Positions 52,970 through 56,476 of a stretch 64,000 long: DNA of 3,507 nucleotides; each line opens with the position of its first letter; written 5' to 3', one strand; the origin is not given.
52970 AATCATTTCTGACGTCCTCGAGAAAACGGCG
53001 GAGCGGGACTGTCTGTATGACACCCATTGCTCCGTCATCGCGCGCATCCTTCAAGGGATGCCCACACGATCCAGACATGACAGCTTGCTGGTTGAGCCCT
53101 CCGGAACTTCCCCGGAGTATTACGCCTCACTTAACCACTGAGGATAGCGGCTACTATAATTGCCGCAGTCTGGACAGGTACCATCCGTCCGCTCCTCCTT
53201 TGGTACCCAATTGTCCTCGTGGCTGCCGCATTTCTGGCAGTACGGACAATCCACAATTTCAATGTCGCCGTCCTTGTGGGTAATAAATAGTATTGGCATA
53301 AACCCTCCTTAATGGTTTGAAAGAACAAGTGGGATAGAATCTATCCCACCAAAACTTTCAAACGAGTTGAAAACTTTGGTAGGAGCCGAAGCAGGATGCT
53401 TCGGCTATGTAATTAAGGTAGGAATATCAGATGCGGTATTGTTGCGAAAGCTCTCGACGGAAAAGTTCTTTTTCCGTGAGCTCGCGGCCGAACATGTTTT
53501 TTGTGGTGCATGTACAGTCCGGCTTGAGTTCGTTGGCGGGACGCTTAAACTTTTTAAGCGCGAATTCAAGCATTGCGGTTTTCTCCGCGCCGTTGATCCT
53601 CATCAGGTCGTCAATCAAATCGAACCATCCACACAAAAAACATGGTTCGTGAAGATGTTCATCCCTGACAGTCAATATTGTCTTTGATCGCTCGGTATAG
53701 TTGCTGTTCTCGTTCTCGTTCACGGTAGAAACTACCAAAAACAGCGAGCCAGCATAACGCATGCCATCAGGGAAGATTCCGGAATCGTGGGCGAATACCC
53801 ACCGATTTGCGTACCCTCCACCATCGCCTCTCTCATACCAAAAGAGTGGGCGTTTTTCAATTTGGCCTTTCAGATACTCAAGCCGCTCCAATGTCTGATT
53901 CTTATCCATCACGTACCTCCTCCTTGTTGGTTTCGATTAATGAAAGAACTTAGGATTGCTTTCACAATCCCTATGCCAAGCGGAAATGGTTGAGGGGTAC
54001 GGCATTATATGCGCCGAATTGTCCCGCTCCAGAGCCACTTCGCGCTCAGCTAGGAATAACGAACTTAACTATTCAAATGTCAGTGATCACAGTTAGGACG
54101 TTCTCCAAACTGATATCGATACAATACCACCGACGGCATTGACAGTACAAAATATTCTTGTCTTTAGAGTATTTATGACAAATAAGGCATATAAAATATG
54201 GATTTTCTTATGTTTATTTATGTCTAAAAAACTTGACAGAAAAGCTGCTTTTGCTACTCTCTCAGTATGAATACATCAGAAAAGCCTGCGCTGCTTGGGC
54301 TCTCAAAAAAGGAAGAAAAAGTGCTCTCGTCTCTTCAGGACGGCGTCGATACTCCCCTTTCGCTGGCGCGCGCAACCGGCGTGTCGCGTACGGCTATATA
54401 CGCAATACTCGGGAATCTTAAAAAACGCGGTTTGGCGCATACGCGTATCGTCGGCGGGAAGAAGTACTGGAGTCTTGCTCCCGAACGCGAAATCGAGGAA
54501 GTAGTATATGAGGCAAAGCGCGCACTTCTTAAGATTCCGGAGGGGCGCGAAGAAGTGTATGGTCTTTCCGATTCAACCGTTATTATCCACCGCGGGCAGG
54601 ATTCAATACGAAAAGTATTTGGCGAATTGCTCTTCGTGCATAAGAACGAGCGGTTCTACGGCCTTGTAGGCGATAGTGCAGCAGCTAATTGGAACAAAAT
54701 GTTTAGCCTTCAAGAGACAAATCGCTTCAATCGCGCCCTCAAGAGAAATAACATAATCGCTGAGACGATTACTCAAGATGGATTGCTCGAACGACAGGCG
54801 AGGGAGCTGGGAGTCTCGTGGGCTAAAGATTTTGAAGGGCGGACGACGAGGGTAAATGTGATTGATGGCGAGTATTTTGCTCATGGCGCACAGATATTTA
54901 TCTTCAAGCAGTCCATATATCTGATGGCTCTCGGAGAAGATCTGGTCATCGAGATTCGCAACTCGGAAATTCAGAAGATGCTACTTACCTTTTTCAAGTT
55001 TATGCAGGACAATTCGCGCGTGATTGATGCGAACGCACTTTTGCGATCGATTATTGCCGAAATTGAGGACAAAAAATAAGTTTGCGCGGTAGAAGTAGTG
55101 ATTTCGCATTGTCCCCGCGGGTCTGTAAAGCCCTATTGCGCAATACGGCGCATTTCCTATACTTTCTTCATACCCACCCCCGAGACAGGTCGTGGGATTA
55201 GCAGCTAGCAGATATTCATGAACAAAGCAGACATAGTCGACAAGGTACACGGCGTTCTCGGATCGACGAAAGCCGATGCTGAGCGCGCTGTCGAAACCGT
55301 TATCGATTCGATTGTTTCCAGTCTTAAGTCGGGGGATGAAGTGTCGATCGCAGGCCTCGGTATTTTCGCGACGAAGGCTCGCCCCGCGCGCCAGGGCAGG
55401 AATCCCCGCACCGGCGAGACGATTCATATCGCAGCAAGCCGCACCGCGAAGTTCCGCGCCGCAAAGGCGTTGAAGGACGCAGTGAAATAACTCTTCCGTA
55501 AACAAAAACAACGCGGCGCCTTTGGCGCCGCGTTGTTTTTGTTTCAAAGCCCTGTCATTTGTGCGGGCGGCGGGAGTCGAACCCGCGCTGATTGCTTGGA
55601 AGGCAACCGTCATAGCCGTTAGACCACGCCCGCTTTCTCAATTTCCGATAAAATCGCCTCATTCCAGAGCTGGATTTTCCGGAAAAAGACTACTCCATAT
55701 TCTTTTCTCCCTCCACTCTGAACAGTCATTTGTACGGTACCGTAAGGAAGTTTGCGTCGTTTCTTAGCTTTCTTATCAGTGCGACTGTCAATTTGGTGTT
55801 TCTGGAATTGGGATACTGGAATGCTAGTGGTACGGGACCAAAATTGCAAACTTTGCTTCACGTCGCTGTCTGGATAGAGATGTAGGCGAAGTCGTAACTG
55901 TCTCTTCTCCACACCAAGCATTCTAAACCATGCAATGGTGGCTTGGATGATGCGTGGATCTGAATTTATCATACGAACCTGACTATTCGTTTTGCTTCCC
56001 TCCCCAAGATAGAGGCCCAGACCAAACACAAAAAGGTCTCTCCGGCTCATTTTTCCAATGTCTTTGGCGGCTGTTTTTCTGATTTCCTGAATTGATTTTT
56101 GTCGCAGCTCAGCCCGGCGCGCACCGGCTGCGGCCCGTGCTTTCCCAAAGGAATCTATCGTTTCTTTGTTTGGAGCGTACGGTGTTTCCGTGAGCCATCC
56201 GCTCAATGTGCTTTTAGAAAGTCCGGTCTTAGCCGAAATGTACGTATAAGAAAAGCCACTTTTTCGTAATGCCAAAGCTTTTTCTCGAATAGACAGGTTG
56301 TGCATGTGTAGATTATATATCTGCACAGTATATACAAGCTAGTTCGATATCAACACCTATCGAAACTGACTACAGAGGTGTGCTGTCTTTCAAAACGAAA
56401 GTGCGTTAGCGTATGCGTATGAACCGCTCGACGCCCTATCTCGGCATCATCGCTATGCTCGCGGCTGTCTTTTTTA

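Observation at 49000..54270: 5.3-kb island of eleven short minus-strand genes with strong SDs, separated by repeated structured leader/terminator modules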

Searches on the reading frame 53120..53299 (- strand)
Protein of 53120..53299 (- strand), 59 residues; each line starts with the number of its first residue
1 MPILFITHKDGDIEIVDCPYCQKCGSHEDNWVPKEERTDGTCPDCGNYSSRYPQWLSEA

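Call 10: search_protein_families(library=pfam, max_evalue=1, proteins=[window:53120-53299:-])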
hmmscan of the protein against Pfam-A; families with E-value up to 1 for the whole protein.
window:53120-53299:- (59 aa): 15 families
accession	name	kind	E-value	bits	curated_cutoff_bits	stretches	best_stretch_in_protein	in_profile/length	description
PF09723.15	Zn_ribbon_8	-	0.0007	20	34.4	1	21-47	8-34/41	Zinc ribbon domain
PF07754.17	HVO_2753_ZBP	-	0.019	15.2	33.2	1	24-47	1-24/46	Small zinc finger protein HVO_2753-like, Zn-binding pocket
PF14369.11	Zn_ribbon_19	-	0.057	14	30.8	0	35-47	17-29/35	zinc-ribbon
PF01155.25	HypA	-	0.065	13.7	28.9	1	13-50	62-97/112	Hydrogenase/urease nickel incorporation, metallochaperone, hypA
PF00096.32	zf-C2H2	-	0.085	13.8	25.2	0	18-30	3-15/23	Zinc finger, C2H2 type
PF15777.11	Anti-TRAP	-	0.086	13.3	32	1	16-46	11-37/59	Tryptophan RNA-binding attenuator protein inhibitory protein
PF16919.11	PknG_rubred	-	0.13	12.7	28.5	1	20-54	38-73/74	Protein kinase G rubredoxin domain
PF08271.17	Zn_Ribbon_TF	-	0.2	11.7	29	1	20-47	2-27/43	TFIIB zinc-binding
PF06906.16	DUF1272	-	0.23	12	25.3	0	16-47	27-49/57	Protein of unknown function (DUF1272)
PF23451.1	Zn_ribbon_PaaD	-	0.27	11.4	27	1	9-22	8-21/53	PaaD zinc beta ribbon domain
PF19134.6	DUF5817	-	0.4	11.1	31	0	21-48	6-30/57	Domain of unknown function (DUF5817)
PF04981.18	NMD3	-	0.44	10.5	24.9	0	19-56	14-51/243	NMD3 family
PF13248.11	Zn_ribbon_3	-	0.66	10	27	0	41-47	18-24/26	zinc-ribbon domain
PF18073.7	Zn_ribbon_LapB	-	0.69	10.1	25.7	0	40-50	15-25/28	Rubredoxin metal binding domain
PF02591.20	Zn_ribbon_9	-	0.94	10.1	29.1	0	14-22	22-30/33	C4-type zinc ribbon domain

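Call 11: search_protein_families(library=phrogs, max_evalue=0.1, proteins=[window:53120-53299:-])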
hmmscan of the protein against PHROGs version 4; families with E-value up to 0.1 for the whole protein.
window:53120-53299:- (59 aa): 2 families
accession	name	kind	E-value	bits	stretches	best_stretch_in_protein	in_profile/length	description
phrog_25163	-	DNA, RNA and nucleotide metabolism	0.083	13.5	0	19-31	8-20/39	DNA binding protein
phrog_29164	-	unknown function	0.096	12.9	1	10-52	247-289/296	-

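Call 79: search_protein_families(library=padloc, max_evalue=0.1, proteins=[window:53120-53299:-])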
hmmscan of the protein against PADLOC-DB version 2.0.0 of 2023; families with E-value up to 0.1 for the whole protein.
window:53120-53299:- (59 aa): 1 family
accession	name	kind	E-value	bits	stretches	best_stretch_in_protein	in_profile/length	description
PDLC04447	PDC-M14A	-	0.014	13.7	1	15-50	19-54/152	-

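Call 80: search_protein_families(library=ncbifam, max_evalue=0.1, proteins=[window:53120-53299:-])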
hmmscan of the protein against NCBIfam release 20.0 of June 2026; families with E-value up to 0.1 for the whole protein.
window:53120-53299:- (59 aa): 4 families
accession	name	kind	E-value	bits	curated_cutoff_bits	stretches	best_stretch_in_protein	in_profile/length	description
TIGR02605.1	CxxC_CxxC_SSSS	subfamily_domain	0.0019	18.2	31.3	1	20-48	7-35/52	FmdB family zinc ribbon protein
NF011481.0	PRK14890.1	equivalog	0.057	13.4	61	0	20-48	8-36/61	putative Zn-ribbon RNA-binding protein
NF038384.1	zinc_YnfU_fam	subfamily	0.068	12.8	36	0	36-50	13-27/52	YnfU family zinc-binding protein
NF033497.1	rubre_like_arch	subfamily_domain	0.08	12.7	32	1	36-47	13-24/34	rubrerythrin-like domain-containing protein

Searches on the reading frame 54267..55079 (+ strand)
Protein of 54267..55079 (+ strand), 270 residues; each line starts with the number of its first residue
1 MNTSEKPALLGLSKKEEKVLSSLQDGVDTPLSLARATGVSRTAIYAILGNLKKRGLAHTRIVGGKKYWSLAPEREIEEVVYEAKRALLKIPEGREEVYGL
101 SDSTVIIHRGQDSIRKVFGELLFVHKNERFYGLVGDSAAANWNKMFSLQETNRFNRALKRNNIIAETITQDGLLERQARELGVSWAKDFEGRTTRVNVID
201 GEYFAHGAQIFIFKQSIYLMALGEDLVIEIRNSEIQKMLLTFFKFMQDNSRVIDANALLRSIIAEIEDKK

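Call 10: search_protein_families(library=pfam, max_evalue=1, proteins=[window:54267-55079:+])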
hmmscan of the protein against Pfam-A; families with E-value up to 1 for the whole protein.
window:54267-55079:+ (270 aa): 10 families
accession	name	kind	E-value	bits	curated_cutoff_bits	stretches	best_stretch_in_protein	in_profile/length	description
PF01978.25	TrmB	-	1.2e-06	28.7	25.6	1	10-67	4-62/68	Sugar-specific transcriptional regulator TrmB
PF25213.1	HVO_A0261_N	-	0.00017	21.8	35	1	8-60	5-57/86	HVO_A0261 N-terminal domain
PF13412.12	HTH_24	-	0.036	14.1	21.9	1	29-56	19-46/48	Winged helix-turn-helix DNA-binding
PF12802.13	MarR_2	-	0.048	14.3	27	1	28-59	21-52/61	MarR family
PF13551.12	HTH_29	-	0.079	13.5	28.1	1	19-57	4-42/64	Winged helix-turn helix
PF01022.26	HTH_5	-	0.084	13.2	22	1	18-58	6-46/47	Bacterial regulatory protein, arsR family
PF09339.16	HTH_IclR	-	0.099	12.9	22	1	33-58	24-49/52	IclR helix-turn-helix domain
PF13545.12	HTH_Crp_2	-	0.11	12.9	27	1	33-58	28-53/70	Crp-like helix-turn-helix domain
PF15717.10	PCM1_C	-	0.16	11.1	27.4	1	221-248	290-315/628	Pericentriolar material 1 C terminus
PF13730.12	HTH_36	-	0.2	11.9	25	1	33-56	31-54/55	Helix-turn-helix domain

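Call 79: search_protein_families(library=padloc, max_evalue=0.1, proteins=[window:54267-55079:+])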
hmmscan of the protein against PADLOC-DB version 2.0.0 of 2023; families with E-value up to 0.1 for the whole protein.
window:54267-55079:+ (270 aa): 12 families
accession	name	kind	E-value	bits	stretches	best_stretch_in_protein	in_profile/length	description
PDLC01268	CasR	-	4.1e-06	24.9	1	8-66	120-173/179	"CAS-I,CAS-II,CAS-III,CAS-IV,CAS-V,CAS-VI; associated_signaling"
PDLC01434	CasR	-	1.6e-05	22.9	1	8-59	124-173/191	"CAS-I,CAS-II,CAS-III,CAS-IV,CAS-V,CAS-VI; associated_signaling"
PDLC01849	CARF3--CARF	-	0.0005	17.8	1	10-57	134-181/197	-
PDLC01720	Csa3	-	0.00054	18.5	1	18-90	29-105/118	Csa3_1_CAS-I-II-III-IV-V-VI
PDLC01858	CARF3--CARF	-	0.00067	17.6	1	11-60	141-190/204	-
PDLC01438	Csa3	-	0.0011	17.1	1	14-94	148-220/305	"CAS-I,CAS-II,CAS-III,CAS-IV,CAS-V,CAS-VI; associated_signaling"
PDLC01867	CARF3--CARF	-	0.0052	14.7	1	12-67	141-196/200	-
PDLC01850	CARF3--CARF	-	0.0055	14.6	1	8-59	138-191/209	-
PDLC01857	CARF3--CARF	-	0.0064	14.1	1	8-67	125-183/201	-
PDLC01044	Csa3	-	0.013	13.4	1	12-57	134-179/194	Type I-A associated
PDLC01865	CARF3--CARF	-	0.021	12.4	1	12-76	147-209/215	-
PDLC01863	CARF3--CARF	-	0.024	12.4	1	10-58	115-163/182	-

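Call 80: search_protein_families(library=ncbifam, max_evalue=0.1, proteins=[window:54267-55079:+])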
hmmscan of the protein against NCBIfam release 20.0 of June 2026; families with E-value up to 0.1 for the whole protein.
window:54267-55079:+ (270 aa): 3 families
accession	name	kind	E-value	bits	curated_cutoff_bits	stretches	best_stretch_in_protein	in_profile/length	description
TIGR01884.1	cas_HTH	subfamily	4.5e-05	22.9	60.2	1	6-57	134-186/202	CRISPR-associated CARF protein Csa3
NF047906.1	CdPbTransRegCmtR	equivalog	0.02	14.8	150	0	18-71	25-78/104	Cd(II)/Pb(II)-sensing metalloregulatory transcriptional regulator CmtR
NF033788.1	HTH_metalloreg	subfamily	0.037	13.8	55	0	19-74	16-72/77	metalloregulator ArsR/SmtB family transcription factor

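Call 104: find_homologous_proteins(query=window:54267-55079:+, max_evalue=0.00001)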
Query window:54267-55079:+ (270 aa): 204 proteins with E <= 0.00001 among 1673 candidates; the best 120 are listed.
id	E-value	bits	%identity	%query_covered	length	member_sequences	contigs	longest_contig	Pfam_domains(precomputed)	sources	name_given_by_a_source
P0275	1.5e-170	583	100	100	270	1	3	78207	PF01978.26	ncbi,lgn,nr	ncbi:MAG: winged helix-turn-helix domain-containing protein [Candidatus Kaiserbacteria bacterium]|nr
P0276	2.7e-150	516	87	100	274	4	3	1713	-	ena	-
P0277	2.5e-149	513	88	100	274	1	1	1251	-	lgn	-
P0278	9.6e-138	475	80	100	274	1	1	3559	PF01978.26,PF25213.2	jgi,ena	-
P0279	1.3e-137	475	81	100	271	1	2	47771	PF01978.26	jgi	jgi:Sugar-specific transcriptional regulator TrmB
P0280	1.4e-136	472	80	100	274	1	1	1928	PF01978.26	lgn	-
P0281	2.1e-136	471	80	100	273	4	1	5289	PF01978.26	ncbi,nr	ncbi:MAG: hypothetical protein EXS51_04585 [Candidatus Taylorbacteria bacterium]|nr:hypothetical pro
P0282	1.5e-135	468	80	100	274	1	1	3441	PF01978.26,PF25213.2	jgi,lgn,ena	-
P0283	2.2e-134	464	79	100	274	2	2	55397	PF01978.26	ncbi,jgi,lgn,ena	-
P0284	2.5e-134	464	80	100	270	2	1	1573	PF01978.26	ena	-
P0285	2.6e-134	464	80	97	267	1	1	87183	PF01978.26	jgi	jgi:hypothetical protein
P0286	1.6e-133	462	80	100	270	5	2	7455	PF01978.26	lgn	-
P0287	2.3e-133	461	79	100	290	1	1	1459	-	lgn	-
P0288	2.7e-133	461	79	100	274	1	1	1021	PF01978.26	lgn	-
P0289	6.5e-133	460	79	100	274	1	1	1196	-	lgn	-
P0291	2.9e-132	457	79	100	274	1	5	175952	-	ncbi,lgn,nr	ncbi:hypothetical protein HYV30_02405 [Candidatus Kaiserbacteria bacterium]|nr:hypothetical protein 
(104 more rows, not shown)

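Call 105: find_encoding_contigs(protein=P0291, flank=10000, max_places=4)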
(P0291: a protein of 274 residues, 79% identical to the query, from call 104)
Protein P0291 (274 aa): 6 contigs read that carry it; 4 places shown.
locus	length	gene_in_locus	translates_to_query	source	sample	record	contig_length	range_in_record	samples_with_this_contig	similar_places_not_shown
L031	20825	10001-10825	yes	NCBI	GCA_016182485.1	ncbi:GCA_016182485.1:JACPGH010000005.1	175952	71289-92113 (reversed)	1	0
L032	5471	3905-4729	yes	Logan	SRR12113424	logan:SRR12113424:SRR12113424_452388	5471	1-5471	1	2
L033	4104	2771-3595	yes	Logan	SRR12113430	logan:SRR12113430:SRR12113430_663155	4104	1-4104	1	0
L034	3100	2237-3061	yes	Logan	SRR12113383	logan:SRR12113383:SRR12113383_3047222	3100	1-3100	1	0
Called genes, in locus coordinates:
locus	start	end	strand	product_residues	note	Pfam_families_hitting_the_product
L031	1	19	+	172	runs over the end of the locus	PF00719:Pyrophosphatase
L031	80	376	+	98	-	-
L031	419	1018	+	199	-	PF00574:CLP_protease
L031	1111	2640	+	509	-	PF12072:RNase_Y_N, PF00013:KH_1 (weak), PF01966:HD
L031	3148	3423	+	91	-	PF00216:Bac_DNA_binding, PF18291:HU-HIG (weak)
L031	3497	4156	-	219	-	-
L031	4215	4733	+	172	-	PF00293:NUDIX (weak)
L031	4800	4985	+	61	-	-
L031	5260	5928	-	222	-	PF01936:NYN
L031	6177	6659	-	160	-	-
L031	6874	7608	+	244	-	PF01978:TrmB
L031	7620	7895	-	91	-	PF06769:YoeB_toxin (weak), PF15738:YafQ_toxin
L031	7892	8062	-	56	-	-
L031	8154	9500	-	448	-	PF04055:Radical_SAM (weak)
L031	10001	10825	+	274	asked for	-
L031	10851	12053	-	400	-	PF01078:Mg_chelatase (weak), PF05496:RuvB_N, PF13191:AAA_16 (faint), PF00004:AAA, PF07728:AAA_5, PF16193:AAA_assoc_2, PF12002:MgsA_C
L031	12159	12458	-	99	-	-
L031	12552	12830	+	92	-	-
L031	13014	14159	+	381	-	PF00089:Trypsin, PF13365:Trypsin_2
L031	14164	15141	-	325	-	PF01966:HD (weak)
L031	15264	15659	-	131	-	PF02021:UPF0102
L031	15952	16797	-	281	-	-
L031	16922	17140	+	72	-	-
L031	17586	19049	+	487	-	PF01743:PolyA_pol, PF12627:PolyA_pol_RNAbd, PF01966:HD, PF13735:tRNA_NucTran2_2 (weak)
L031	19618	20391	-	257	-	PF01978:TrmB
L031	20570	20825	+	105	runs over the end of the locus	-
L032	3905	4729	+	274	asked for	-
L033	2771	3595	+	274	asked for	-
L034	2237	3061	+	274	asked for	-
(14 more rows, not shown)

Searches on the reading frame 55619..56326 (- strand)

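Call 98: search_protein_families(library=pfam, max_evalue=0.01, proteins=[window:55619-56326:-])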
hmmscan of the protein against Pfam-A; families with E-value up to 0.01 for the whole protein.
window:55619-56326:- (235 aa): 3 families
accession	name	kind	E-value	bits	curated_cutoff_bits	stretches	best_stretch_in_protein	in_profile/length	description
PF13443.12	HTH_26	-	0.0036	18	22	0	20-59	6-45/63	Cro/C1-type HTH DNA-binding domain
PF01381.28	HTH_3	-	0.0037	17.7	23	1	20-57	5-41/55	Helix-turn-helix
PF13384.12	HTH_23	-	0.0096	16.2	24.6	0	11-45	4-38/50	Homeodomain-like domain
